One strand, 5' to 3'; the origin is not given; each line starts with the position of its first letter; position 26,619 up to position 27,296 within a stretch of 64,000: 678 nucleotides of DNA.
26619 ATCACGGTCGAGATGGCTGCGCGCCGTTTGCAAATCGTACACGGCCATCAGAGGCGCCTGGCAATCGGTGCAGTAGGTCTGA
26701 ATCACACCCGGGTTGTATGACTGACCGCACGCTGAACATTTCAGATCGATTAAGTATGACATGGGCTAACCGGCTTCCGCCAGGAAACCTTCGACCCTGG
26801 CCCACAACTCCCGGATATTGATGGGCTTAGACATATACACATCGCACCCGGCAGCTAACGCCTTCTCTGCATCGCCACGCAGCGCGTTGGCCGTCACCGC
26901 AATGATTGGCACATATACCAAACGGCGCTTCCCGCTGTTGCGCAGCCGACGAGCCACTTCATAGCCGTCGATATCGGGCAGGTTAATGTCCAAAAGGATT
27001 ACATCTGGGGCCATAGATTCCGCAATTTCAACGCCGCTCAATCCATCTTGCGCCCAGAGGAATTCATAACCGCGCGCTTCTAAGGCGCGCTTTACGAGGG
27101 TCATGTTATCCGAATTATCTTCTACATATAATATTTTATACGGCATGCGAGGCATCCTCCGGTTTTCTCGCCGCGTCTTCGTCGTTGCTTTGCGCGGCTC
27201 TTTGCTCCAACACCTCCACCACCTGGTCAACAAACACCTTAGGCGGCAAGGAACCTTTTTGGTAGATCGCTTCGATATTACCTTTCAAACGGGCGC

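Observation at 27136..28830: Threonine-synthase-like PLP enzyme fused to a receiver domain, next to a lone REC and a second ThrC-like paralog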

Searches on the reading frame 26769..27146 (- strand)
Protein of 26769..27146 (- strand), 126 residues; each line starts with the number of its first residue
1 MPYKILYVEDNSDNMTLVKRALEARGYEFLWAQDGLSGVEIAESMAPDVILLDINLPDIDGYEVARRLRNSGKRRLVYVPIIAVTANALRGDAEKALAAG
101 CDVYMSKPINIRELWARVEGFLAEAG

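Call 5: search_protein_families(library=pfam, proteins=[window:26769-27146:-], max_evalue=0.01)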
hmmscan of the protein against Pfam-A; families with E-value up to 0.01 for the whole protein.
window:26769-27146:- (126 aa): 1 family
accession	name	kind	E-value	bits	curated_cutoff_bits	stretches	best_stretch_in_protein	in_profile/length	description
PF00072.30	Response_reg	-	1e-25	90.5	30.2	1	5-118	1-110/111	Response regulator receiver domain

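Call 6: search_protein_families(library=ncbifam, proteins=[window:26769-27146:-], max_evalue=0.001)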
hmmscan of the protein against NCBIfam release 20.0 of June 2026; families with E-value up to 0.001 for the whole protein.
window:26769-27146:- (126 aa): 91 families (the best 25 are shown)
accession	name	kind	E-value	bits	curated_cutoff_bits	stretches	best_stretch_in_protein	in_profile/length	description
NF007135.0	PRK09581.1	equivalog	2e-24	86.2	474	1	2-119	2-117/457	PleD family two-component system response regulator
NF038297.2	hybrid_HK_HrmK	equivalog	4.1e-24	85.2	725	1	4-115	492-601/607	hybrid histidine kinase/response regulator HrmK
TIGR02154.1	PhoB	equivalog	7.6e-22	77.7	296.2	1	3-122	3-120/226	phosphate regulon transcriptional regulator PhoB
NF008099.0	PRK10841.1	equivalog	2.5e-21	75.2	920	1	4-114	826-932/949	two-component system sensor histidine kinase RcsC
NF008318.0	PRK11107.1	equivalog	3.3e-21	75.1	890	1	2-115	667-778/920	two-component sensor histidine kinase BarA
NF041733.1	resp_reg_CseB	equivalog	1.1e-20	74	350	1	4-122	2-115/228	two-component system response regulator CseB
NF040689.1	MtrAB_MtrA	equivalog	2.1e-20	73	300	1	5-121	1-112/219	MtrAB system response regulator MtrA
NF040534.1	resp_reg_YycF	equivalog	1.1e-19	70.6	340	1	4-121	2-114/231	response regulator YycF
NF045944.1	ResRegRpaBCyano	equivalog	2e-19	69.9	330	1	7-122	2-112/229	response regulator transcription factor RpaB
TIGR02956.1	TMAO_torS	equivalog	2e-19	69.3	676.5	1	2-123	701-821/967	TMAO reductase system sensor histidine kinase/response regulator TorS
NF011874.0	PRK15347.1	equivalog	3.1e-19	68.5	852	1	4-118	692-806/921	two component system sensor kinase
TIGR01387.1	cztR_silR_copR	subfamily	5e-19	68.8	279.2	1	5-122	1-114/218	heavy metal response regulator transcription factor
NF033120.0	vanR_FM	exception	5.8e-19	68.6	460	1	4-121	5-117/231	vancomycin resistance response regulator transcription factor, VanR-F/VanR-M family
NF012023.0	PRK15479.1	equivalog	8.4e-19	68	337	1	4-122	2-116/224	transcriptional regulator TctD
NF008302.0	PRK11091.1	equivalog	1.3e-18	66.6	838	1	4-122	527-643/779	aerobic respiration two-component sensor histidine kinase ArcB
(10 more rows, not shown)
